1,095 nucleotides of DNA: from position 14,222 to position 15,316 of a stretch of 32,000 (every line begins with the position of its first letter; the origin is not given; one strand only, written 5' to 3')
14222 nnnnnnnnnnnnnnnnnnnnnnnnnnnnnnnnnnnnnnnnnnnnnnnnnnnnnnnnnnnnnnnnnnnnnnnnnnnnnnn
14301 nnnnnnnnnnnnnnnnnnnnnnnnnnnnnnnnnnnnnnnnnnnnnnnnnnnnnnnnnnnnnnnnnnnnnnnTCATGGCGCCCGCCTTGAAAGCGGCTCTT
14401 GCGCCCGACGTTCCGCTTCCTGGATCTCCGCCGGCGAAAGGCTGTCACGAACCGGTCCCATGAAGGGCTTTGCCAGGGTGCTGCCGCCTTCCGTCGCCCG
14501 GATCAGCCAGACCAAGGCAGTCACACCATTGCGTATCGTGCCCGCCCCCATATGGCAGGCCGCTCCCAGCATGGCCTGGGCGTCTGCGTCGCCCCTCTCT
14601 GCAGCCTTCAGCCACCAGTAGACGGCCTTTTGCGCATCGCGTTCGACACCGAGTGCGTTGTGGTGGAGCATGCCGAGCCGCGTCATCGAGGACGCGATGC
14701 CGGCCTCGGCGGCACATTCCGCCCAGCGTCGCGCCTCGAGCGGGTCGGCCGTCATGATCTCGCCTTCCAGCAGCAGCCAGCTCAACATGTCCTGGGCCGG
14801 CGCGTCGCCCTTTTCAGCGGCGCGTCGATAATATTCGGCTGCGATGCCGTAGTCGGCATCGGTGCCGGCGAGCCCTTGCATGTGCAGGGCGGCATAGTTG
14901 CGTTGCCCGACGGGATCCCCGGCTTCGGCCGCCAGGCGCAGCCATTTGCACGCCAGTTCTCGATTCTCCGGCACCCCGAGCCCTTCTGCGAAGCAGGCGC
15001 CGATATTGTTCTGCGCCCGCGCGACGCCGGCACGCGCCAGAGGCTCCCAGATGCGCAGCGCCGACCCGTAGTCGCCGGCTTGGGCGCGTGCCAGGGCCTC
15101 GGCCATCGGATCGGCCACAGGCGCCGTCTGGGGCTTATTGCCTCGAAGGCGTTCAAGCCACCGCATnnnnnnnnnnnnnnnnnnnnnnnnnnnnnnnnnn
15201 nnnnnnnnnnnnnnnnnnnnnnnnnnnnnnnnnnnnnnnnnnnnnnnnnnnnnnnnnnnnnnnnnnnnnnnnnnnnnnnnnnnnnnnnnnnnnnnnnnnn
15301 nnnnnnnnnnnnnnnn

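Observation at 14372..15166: Uncharacterised cytoplasmic Sel1-repeat protein translationally coupled between selA and selB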

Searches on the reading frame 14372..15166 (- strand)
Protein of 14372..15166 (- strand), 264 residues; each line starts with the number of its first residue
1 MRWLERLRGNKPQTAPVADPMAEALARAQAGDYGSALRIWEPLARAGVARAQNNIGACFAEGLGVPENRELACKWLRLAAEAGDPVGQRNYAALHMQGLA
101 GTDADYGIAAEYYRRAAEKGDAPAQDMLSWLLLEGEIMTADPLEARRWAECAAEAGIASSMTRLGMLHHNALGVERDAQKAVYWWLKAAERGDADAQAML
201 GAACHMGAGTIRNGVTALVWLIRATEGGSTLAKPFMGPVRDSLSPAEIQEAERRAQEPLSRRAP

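Call 7: search_protein_families(library=ncbifam, proteins=[window:14372-15166:-], max_evalue=0.1)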
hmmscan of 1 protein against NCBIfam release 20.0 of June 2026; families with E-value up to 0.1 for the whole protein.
window:14372-15166:- (264 aa): 4 families
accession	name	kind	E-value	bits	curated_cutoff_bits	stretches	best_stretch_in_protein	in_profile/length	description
NF033786.1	phenyl_MerG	equivalog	3.3e-17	63.2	350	2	39-157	55-181/217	phenylmercury resistance protein MerG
NF038194.1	AlgK_TPR_lipo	equivalog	2.5e-09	36.3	700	1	111-257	287-432/448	alginate biosynthesis TPR repeat lipoprotein AlgK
NF047621.1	FlgprotMotXVib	equivalog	3.6e-06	26.6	330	2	41-107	100-165/211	flagellar protein MotX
NF045484.1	TransRegExoR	equivalog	6.3e-05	22.3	450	1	110-166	148-205/267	exopolysaccharide production regulator ExoR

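Call 8: search_protein_families(library=pfam, proteins=[window:14372-15166:-], max_evalue=0.01)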
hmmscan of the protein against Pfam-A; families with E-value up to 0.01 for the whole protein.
window:14372-15166:- (264 aa): 1 family
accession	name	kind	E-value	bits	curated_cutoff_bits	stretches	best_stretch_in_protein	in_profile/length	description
PF08238.18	Sel1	-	2e-39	133.1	30.7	5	158-193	1-36/36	Sel1 repeat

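Call 14: find_homologous_proteins(query=window:14375-15166:-, max_evalue=1e-10)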
Query window:14375-15166:- (264 aa): 670 proteins with E <= 1e-10 among 6758 candidates; the best 120 are listed.
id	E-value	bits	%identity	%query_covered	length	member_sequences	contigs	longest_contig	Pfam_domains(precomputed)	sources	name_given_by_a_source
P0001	1.1e-168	577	100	100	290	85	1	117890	PF08238.19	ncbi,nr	ncbi:sel1 repeat family protein [Sinorhizobium meliloti]|nr:sel1 repeat family protein [Sinorhizobiu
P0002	1.4e-137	476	83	100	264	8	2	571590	PF08238.19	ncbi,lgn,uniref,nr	ncbi:tetratricopeptide repeat protein [Rhizobium sp. YS-1r]|uniref:tetratricopeptide repeat protein 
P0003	9.5e-137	473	84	100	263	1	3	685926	PF08238.19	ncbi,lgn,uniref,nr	ncbi:tetratricopeptide repeat protein [Sinorhizobium arboris]|uniref:tetratricopeptide repeat protei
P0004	1.2e-127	443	78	100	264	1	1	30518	PF08238.19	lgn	-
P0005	1.8e-127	442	79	98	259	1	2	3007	PF08238.19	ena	-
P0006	4.6e-126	438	78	100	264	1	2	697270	PF08238.19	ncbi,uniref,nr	ncbi:sel1 repeat family protein [Rhizobiaceae bacterium n13]|uniref:Sel1 repeat family protein n=1 T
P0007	8.6e-124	430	76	100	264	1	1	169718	PF08238.19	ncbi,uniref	ncbi:tetratricopeptide repeat protein [Ciceribacter azotifigens]|uniref:tetratricopeptide repeat pro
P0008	3.1e-122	425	77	100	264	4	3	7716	PF08238.19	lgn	-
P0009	3.3e-122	425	74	100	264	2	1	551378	PF08238.19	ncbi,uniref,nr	ncbi:tetratricopeptide repeat protein [Ensifer sp. LC163]|uniref:tetratricopeptide repeat protein n=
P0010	4.2e-121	422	73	100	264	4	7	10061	PF08238.19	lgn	-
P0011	5.6e-121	421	75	100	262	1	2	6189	PF08238.19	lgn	-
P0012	7.4e-121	421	75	100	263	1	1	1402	PF08238.19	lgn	-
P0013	3.8e-119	415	73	100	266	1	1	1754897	PF08238.19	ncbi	ncbi:tetratricopeptide repeat protein [Ensifer canadensis]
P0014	5.6e-118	411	74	98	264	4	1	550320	PF08238.19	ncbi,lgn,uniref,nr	ncbi:tetratricopeptide repeat protein [Neorhizobium alkalisoli]|uniref:TPR repeat protein n=1 Tax=Ne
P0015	8.9e-118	411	73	98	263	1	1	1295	PF08238.19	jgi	jgi:TPR repeat protein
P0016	9.1e-118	411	75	100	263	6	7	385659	PF08238.19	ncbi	-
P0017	1.8e-117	410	74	98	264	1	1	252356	PF08238.19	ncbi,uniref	ncbi:tetratricopeptide repeat protein [Ensifer sp. 4252]|uniref:tetratricopeptide repeat protein n=1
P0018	3.9e-117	409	73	100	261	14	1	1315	PF08238.19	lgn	-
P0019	1.2e-115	404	74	98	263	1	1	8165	PF08238.19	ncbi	-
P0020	6.4e-114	398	72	100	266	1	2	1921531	PF08238.19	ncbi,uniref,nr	ncbi:tetratricopeptide repeat protein [Tianweitania populi]|uniref:Sel1 repeat family protein n=1 Ta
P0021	8.9e-114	397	72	98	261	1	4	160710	PF08238.19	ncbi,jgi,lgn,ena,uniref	ncbi:tetratricopeptide repeat protein [Rhizobium sp. RAF56]|jgi:TPR repeat protein|uniref:tetratrico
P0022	1.6e-113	397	73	96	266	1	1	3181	PF08238.19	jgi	jgi:TPR repeat protein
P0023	2.1e-110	386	71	98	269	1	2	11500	PF08238.19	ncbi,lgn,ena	-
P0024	3.8e-110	386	71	100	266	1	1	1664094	PF08238.19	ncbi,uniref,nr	ncbi:sel1 repeat family protein [Tianweitania sp. BSSL-BM11]|uniref:Sel1 repeat family protein n=1 T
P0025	9.0e-109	381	69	98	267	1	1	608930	PF08238.19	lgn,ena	-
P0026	5.2e-108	379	71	98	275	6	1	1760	PF08238.19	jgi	jgi:uncharacterized protein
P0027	6.4e-107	375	74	93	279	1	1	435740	PF08238.19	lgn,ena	-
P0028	2.2e-106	373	74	87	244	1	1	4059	PF08238.19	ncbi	-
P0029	2.4e-106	373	69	98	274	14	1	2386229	PF08238.19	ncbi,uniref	ncbi:tetratricopeptide repeat protein [Rhizobium panacihumi]|uniref:tetratricopeptide repeat protein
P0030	2.7e-106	373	72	92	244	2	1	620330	PF08238.19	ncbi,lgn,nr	ncbi:hypothetical protein EV286_104431 [Rhizobium sp. BK251]|nr:hypothetical protein EV286_104431 [R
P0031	1.4e-105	371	68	98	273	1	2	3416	PF08238.19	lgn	-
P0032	2.6e-104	366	69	98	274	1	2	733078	PF08238.19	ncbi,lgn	-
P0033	7.9e-104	365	67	98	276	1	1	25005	PF08238.19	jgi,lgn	jgi:TPR repeat protein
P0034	1.2e-103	364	69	98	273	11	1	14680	PF08238.19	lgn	-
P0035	2.1e-103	364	67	97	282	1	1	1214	PF08238.19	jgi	jgi:uncharacterized protein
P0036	2.8e-103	363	69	98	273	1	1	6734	PF08238.19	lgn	-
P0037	6.1e-103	362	67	98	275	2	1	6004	PF08238.19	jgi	jgi:uncharacterized protein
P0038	7.0e-103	362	68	98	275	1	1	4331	PF08238.19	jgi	jgi:uncharacterized protein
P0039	7.8e-103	362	74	89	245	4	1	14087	PF08238.19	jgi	jgi:TPR repeat protein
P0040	2.5e-102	360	67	100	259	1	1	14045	PF08238.19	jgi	-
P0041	3.2e-102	360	67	98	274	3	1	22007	PF08238.19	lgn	-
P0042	4.8e-102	359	67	98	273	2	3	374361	PF08238.19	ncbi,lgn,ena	-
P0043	1.5e-101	357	67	98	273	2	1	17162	PF08238.19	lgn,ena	-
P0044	1.7e-101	357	68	100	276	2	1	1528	PF08238.19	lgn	-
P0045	6.6e-101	355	65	98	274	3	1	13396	PF08238.19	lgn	-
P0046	9.2e-101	355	68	98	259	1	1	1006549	PF08238.19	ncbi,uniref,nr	ncbi:tetratricopeptide repeat protein [Rhizobium grahamii]|uniref:Sel1 repeat family protein n=1 Tax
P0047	5.5e-99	349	66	98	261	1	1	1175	PF08238.19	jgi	-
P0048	5.6e-99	349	68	98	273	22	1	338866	PF08238.19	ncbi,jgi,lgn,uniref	ncbi:tetratricopeptide repeat protein [Rhizobium sp. ZW T2_16]|jgi:TPR repeat protein|uniref:tetratr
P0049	1.1e-98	348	69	91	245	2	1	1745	PF08238.19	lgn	-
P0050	3.0e-98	347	66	99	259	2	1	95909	PF08238.19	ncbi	-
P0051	3.1e-98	347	67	98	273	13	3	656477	PF08238.19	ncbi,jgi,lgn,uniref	ncbi:tetratricopeptide repeat protein [Rhizobium sp.]|uniref:tetratricopeptide repeat protein n=1 Ta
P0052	2.2e-97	344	66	100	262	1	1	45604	PF08238.19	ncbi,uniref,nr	ncbi:tetratricopeptide repeat protein [Roseomonas sp. SXEYE001]|uniref:tetratricopeptide repeat prot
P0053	1.2e-96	341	66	98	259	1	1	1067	PF08238.19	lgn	-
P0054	1.3e-96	341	66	94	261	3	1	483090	PF08238.19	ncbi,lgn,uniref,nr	ncbi:hypothetical protein SAMN02745194_00353 [Roseomonas rosea]|uniref:TPR repeat n=1 Tax=Muricoccus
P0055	6.5e-94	332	65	98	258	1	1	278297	PF08238.19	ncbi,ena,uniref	ncbi:tetratricopeptide repeat protein [Roseococcus sp.]|uniref:tetratricopeptide repeat protein n=1 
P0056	8.3e-94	332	66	96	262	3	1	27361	PF08238.19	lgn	-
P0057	1.8e-92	328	61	98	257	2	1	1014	PF08238.19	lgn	-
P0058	1.7e-91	324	63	98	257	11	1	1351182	PF08238.19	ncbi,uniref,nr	ncbi:tetratricopeptide repeat protein [Roseococcus sp. SYP-B2431]|uniref:tetratricopeptide repeat pr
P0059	5.6e-90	319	63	98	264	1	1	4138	PF08238.19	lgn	-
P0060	9.9e-90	319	62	98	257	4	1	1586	PF08238.19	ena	-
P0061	1.1e-89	319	62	98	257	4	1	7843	PF08238.19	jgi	jgi:hypothetical protein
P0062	1.2e-89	318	62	98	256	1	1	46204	PF08238.19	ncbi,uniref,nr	ncbi:tetratricopeptide repeat protein [Roseomonas populi]|uniref:Sel1 repeat family protein n=1 Tax=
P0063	1.2e-89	318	63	100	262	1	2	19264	PF08238.19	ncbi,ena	-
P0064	1.3e-89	318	77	72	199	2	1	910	PF08238.19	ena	-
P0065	1.8e-89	318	62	98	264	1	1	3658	PF08238.19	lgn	-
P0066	1.8e-89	318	63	98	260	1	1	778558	PF08238.19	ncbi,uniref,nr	ncbi:tetratricopeptide repeat protein [Aureimonas psammosilenae]|uniref:tetratricopeptide repeat pro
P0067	2.0e-89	318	61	98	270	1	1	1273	PF08238.19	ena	-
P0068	3.7e-89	317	78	72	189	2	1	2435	PF08238.19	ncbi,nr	ncbi:MAG TPA: tetratricopeptide repeat protein, partial [Mycoplana sp.]|nr:tetratricopeptide repeat 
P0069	1.8e-88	315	63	98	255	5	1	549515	PF08238.19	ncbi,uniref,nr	ncbi:tetratricopeptide repeat protein [Roseococcus pinisoli]|uniref:Sel1 repeat family protein n=1 T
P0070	5.9e-88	313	64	85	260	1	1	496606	PF08238.19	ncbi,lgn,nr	ncbi:sel1 repeat family protein [Acetobacteraceae bacterium H6797]|nr:sel1 repeat family protein [Ac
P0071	9.3e-88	312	59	100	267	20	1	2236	PF08238.19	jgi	jgi:TPR repeat protein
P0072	1.7e-87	311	62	100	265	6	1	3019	PF08238.19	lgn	-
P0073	2.1e-87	311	66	91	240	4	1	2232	PF08238.19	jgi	-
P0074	2.2e-87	311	65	91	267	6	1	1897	PF08238.19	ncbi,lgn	-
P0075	7.1e-87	309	62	98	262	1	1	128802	PF08238.19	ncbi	ncbi:MAG: tetratricopeptide repeat protein [Pseudomonadota bacterium]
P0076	9.4e-87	309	64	90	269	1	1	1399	PF08238.19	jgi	-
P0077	3.6e-86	307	61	98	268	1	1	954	PF08238.19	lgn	-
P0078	8.4e-86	306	61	98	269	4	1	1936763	PF08238.19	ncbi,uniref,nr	ncbi:tetratricopeptide repeat protein [Methylocella sp. CPCC 101449]|uniref:tetratricopeptide repeat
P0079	1.3e-85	305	63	100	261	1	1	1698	PF08238.19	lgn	-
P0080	1.5e-85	305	61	98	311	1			PF08238.19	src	-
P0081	2.9e-85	304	61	100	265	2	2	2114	PF08238.19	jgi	-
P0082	3.5e-85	304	61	99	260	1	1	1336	PF08238.19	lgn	-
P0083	1.4e-84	302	60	100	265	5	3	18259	PF08238.19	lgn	-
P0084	1.6e-84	302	61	100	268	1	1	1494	PF08238.19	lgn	-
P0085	5.8e-84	300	63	94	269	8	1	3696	PF08238.19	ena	-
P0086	6.1e-84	300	64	89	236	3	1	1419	PF08238.19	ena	-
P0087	2.0e-83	298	59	100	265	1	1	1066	PF08238.19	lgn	-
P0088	2.1e-83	298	59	98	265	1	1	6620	PF08238.19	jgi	jgi:TPR repeat protein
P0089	2.4e-83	298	60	98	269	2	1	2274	PF08238.19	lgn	-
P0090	3.5e-83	297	59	98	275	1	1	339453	PF08238.19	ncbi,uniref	ncbi:tetratricopeptide repeat protein [Roseomonas elaeocarpi]|uniref:Tetratricopeptide repeat protei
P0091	3.5e-83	297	64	85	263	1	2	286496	PF08238.19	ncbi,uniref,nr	ncbi:tetratricopeptide repeat protein [Pseudoroseomonas ludipueritiae]|uniref:Sel1 repeat family pro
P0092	5.4e-83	297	61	95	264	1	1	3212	PF08238.19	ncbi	ncbi:MAG: tetratricopeptide repeat protein [Pseudorhodoplanes sp.]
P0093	5.7e-83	297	60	100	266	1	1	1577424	PF08238.19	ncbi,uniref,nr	ncbi:tetratricopeptide repeat protein [Aquabacter cavernae]|uniref:tetratricopeptide repeat protein 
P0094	6.0e-83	296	65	87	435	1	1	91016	PF00009.34,PF08238.19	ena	-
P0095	8.4e-83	296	63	91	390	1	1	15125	PF08238.19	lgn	-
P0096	9.0e-83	296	59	98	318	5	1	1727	PF08238.19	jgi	jgi:TPR repeat protein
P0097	2.5e-82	294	61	98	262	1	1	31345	PF08238.19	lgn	-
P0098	3.8e-82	294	60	98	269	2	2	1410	PF08238.19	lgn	-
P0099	4.7e-82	294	64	85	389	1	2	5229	PF08238.19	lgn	-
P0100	4.9e-82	293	59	98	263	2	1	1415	PF08238.19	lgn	-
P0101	1.2e-81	292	62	92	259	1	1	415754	PF08238.19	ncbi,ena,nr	ncbi:sel1 repeat family protein [Roseicella sp. DB1501]|nr:sel1 repeat family protein [Roseicella sp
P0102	2.5e-81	291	61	97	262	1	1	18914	PF08238.19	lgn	-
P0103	3.8e-81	291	59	92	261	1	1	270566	PF08238.19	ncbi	-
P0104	5.5e-81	290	59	98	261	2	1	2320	PF08238.19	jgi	-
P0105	6.7e-81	290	60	100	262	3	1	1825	PF08238.19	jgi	-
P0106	2.4e-80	288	59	100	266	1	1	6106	PF08238.19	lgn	-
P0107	3.2e-80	288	60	98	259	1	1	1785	PF08238.19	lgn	-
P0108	6.0e-80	287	59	100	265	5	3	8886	PF08238.19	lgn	-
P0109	1.3e-79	286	57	100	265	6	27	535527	PF08238.19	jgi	jgi:TPR repeat protein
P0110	1.4e-79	285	60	94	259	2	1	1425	PF08238.19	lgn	-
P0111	1.4e-79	285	58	98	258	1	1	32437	PF08238.19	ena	-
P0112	2.4e-79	285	60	100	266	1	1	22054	PF08238.19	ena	-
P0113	7.3e-79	283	62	86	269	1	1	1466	PF08238.19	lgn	-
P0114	1.0e-78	283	58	100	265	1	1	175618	PF08238.19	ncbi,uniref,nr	ncbi:tetratricopeptide repeat protein [Inquilinus sp. Marseille-Q2685]|uniref:tetratricopeptide repe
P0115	1.4e-78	282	59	100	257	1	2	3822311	PF08238.19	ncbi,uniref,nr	ncbi:tetratricopeptide repeat protein [Aureimonas populi]|uniref:Tetratricopeptide repeat protein n=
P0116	1.7e-78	282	59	84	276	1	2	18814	PF08238.19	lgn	-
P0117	2.7e-78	281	59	92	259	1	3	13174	PF08238.19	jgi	jgi:TPR repeat protein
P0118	6.0e-78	280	58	97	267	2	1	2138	PF08238.19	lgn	-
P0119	8.0e-78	280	59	97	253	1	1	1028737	PF08238.19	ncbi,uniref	ncbi:tetratricopeptide repeat protein [Terrihabitans sp. B22-R8]|uniref:tetratricopeptide repeat pro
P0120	1.4e-77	279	59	92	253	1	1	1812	PF08238.19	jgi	-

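Call 17: find_related_loci(query=A1, collection=genome_contigs, flank=8000)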
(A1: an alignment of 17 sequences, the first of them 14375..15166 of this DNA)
Query A1 (264 aa) in genome_contigs; peptide patterns used: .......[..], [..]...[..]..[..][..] (x = any residue, [..] = any of these).
568 stretches matched a pattern; 541 encode a relative of the query (tblastn E <= 1e-3); the best 80 are kept; 80 distinct loci.
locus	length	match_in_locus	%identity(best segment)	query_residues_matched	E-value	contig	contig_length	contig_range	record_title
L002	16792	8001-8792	94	1-264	9e-156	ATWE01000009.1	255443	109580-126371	Ensifer sp. USDA 6670 K291DRAFT_scaffold00009.9_C, whole genome shotgun sequence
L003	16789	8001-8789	82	1-263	3e-142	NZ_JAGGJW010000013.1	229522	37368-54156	Neorhizobium petrolearium strain DSM 26482 Ga0454100_13, whole genome shotgun sequence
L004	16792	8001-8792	74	1-264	4e-126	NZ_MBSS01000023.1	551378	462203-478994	Ensifer sp. LC163 contig3, whole genome shotgun sequence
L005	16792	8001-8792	76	1-264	5e-124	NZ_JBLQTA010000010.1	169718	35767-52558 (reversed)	Ciceribacter azotifigens strain A.slu09T Scaffold10, whole genome shotgun sequence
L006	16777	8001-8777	74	1-259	2e-123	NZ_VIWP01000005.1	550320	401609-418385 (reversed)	Neorhizobium alkalisoli strain 1225 Ga0365424_105, whole genome shotgun sequence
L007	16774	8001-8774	74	1-258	7e-122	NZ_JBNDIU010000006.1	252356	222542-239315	Ensifer sp. 4252 Ga0501454_06, whole genome shotgun sequence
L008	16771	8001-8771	73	1-255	5e-116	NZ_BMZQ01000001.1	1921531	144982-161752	Tianweitania populi strain KCTC 42249 sequence01, whole genome shotgun sequence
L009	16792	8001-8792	78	1-264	4e-126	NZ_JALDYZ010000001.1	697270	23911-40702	Ferirhizobium litorale strain KMM 9576 NODE_1_length_697270_cov_61.939937, whole genome shotgun sequence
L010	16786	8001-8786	69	1-264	3e-113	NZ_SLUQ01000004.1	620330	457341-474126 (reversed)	Rhizobium sp. BK251 Ga0307666_104, whole genome shotgun sequence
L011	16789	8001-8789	76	1-264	8e-113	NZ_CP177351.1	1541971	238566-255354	Rhizobium sp. SYY.PMSO plasmid pSYY.PMSO-B, complete sequence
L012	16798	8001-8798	69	1-260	4e-112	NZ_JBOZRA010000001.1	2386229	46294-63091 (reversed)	Rhizobium panacihumi strain KCTC 62017 NODE_1_length_2386229_cov_102.612364, whole genome shotgun sequence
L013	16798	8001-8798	68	1-260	5e-112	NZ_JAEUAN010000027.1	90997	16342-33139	Rhizobium wenxiniae strain HU50 NODE_HU50_27, whole genome shotgun sequence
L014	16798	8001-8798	70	1-260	7e-112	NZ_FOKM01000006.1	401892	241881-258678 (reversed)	Rhizobium sp. NFR07, whole genome shotgun sequence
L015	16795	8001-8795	70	1-259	6e-111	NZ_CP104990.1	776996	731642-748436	Aliirhizobium (sic) terrae strain CC-CFT758 plasmid unnamed2, complete sequence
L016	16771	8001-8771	72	1-259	7e-111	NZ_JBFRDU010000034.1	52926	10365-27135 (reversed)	Rhizobium sp. RAF56 SCAFFOLD_33, whole genome shotgun sequence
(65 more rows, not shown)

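Call 25: search_dna_similar(query=window:14375-15166:-, collection=plasmids, mode=protein, rows=spread, max_rows=40, max_evalue=1e-8)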
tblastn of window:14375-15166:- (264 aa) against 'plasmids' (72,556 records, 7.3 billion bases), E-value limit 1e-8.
Records with a match: 340; places in all: 651; records where one place covers at least 80% of the query: 124.
Best place of each record, by identity: >=99% 26; 95-99% 19; 90-95% 1; 60-80% 8; <60% 286.
By first word of the organism name: Escherichia 62; Sinorhizobium 54; Ralstonia 38; Aeromonas 20; Azospirillum 18; Klebsiella 14; Bradyrhizobium 14; Roseomonas 11; Acinetobacter 9; Vibrio 8; and 36 more.
By predicted mobility (MOB-suite, as given by PLSDB): non-mobilizable 189; mobilizable 78; conjugative 73.
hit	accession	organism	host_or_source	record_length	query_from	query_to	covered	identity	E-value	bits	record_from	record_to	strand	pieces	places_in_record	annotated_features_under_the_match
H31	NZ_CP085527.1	Sinorhizobium meliloti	Medicago,cell culture,lupulina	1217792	1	264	100%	100.0%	9e-151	472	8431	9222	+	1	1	none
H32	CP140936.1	Sinorhizobium meliloti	Medicago lupulina,whole organism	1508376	1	264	100%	100.0%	9e-151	472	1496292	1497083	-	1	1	tetratricopeptide repeat protein | selA: L-seryl-tRNA(Sec) selenium transferase | selB: selenocysteine-specific translation elongation factor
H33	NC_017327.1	Sinorhizobium meliloti SM11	-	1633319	1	264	100%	100.0%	9e-151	472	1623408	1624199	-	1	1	none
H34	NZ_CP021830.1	Sinorhizobium meliloti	Medicago truncatula,Single Cell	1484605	1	264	100%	98.9%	1e-148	466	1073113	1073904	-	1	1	record has no annotation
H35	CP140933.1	Sinorhizobium meliloti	Medicago lupulina,whole organism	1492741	1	264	100%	96.2%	1e-145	457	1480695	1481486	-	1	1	tetratricopeptide repeat protein | selA: L-seryl-tRNA(Sec) selenium transferase | selB: selenocysteine-specific translation elongation factor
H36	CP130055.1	Sinorhizobium meliloti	Medicago,Cell culture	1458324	1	261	99%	96.6%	1e-121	462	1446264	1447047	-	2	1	selA: L-seryl-tRNA(Sec) selenium transferase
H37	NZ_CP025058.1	Roseomonas mucosa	Homo sapiens,Clinical, healthy, human ...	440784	1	259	98%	57.3%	1e-59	211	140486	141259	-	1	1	tetratricopeptide repeat protein | selA: L-seryl-tRNA(Sec) selenium transferase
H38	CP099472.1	Roseomonas mucosa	Human skin,single cell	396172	1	259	98%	55.0%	1e-61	216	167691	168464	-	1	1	sel1 repeat family protein | selA: L-seryl-tRNA(Sec) selenium transferase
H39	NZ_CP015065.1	Mesorhizobium ciceri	Astragalus pelecinus,Pure Sample,Plant ...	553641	2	228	86%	35.4%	2e-9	65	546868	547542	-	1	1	tetratricopeptide repeat protein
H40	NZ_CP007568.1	Aeromonas media WS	water samples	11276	7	236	87%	32.9%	5e-17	87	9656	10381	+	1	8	tetratricopeptide repeat protein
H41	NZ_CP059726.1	Bartonella sp. HY038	bat,pure culture,feces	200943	36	233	75%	37.9%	2e-22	103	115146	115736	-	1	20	tetratricopeptide repeat protein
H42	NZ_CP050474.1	Vibrio campbellii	single cell,seawater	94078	31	242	80%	35.4%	5e-27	116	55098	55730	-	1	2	hypothetical protein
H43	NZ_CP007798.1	Azospirillum argentinense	Triticum aestivum L.,Root,wheat ...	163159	59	245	71%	38.9%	7e-11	69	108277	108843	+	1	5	SEL1-like repeat protein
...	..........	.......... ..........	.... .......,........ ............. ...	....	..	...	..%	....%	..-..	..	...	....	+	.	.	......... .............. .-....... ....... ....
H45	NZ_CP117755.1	Enterobacter hormaechei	Homo sapiens,blood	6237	40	243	77%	34.3%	2e-17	89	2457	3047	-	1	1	tetratricopeptide repeat protein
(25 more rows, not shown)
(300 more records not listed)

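Call 27: search_protein_representatives(protein=window:14375-15166:-)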
Query: 264 residues. Proteins with E-value up to 0.001 (for the whole library): 155325; up to 1e-10: 66019; up to 1e-30: 6049. The best 150 are listed.
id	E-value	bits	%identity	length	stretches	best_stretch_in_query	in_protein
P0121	8.5e-193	654.8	29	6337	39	24-203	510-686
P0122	1.9e-159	545.5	36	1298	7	32-228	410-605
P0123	1.9e-136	470.1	38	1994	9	47-232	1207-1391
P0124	3.2e-132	456.3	30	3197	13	34-229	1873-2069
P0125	3.5e-115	400.4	38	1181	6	32-233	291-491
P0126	3.0e-108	377.7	33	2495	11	34-193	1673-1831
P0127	4.6e-105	367.2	40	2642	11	43-203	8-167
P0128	7.8e-105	366.5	32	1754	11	49-232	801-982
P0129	1.5e-102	359.0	31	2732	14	50-201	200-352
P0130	1.7e-97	342.4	33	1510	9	7-257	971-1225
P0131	1.1e-96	339.7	32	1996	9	56-228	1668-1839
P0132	5.0e-95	334.4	38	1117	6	32-200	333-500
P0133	3.0e-94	331.8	37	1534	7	42-203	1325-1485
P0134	6.5e-94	330.7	38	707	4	31-230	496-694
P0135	9.4e-93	326.9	32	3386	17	70-232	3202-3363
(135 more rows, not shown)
